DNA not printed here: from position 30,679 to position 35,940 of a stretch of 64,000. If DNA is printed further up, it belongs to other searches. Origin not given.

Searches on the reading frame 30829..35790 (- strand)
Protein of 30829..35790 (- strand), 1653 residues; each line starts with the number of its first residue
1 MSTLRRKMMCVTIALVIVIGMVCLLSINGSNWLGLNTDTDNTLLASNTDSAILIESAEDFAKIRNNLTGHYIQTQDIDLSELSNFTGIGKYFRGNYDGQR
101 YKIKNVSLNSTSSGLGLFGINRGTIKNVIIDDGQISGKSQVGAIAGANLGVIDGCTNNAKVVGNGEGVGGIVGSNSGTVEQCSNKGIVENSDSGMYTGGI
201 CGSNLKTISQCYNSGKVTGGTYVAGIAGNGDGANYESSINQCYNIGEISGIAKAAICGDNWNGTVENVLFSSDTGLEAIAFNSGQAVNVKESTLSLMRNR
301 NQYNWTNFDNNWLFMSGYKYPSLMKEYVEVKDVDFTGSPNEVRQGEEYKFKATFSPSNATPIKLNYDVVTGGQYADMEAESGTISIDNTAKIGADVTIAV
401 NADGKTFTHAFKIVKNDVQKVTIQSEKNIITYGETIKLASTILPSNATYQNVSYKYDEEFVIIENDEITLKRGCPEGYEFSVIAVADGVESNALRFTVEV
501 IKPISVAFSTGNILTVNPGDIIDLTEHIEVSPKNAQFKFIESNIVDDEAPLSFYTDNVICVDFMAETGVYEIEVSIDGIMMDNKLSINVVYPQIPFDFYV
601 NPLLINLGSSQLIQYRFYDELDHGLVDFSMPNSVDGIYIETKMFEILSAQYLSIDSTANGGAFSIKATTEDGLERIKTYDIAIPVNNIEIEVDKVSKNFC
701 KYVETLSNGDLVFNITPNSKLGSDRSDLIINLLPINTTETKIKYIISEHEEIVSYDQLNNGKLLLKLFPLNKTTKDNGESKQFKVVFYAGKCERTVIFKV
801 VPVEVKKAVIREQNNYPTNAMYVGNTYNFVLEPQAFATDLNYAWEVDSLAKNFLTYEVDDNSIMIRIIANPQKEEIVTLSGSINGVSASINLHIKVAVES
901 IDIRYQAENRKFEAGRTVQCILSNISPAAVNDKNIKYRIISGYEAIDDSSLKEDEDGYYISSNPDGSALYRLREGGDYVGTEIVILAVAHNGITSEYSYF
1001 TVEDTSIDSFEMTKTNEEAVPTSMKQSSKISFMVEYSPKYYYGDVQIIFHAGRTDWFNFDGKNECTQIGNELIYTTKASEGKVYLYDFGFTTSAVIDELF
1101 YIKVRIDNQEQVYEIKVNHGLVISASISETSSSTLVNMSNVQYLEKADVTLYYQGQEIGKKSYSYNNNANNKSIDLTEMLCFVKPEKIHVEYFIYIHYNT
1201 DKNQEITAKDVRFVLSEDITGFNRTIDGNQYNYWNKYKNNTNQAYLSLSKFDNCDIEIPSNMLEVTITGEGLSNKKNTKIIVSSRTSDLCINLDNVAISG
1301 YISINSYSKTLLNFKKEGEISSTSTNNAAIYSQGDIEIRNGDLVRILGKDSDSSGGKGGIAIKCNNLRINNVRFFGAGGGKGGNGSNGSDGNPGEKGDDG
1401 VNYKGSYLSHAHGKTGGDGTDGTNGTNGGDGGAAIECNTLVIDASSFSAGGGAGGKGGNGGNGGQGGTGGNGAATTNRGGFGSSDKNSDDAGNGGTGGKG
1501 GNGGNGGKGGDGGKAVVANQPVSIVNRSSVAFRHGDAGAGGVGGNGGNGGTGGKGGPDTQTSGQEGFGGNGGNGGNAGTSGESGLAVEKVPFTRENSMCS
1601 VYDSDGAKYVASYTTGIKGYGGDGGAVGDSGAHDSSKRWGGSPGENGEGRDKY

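Call 9: search_protein_families(library=phrogs, proteins=[window:30829-35790:-], max_evalue=0.001)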
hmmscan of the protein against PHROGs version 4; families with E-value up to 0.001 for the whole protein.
window:30829-35790:- (1653 aa): 1 family
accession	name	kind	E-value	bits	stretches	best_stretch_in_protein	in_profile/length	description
phrog_341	-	tail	4.6e-09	37.5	1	404-500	53-149/154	major tail protein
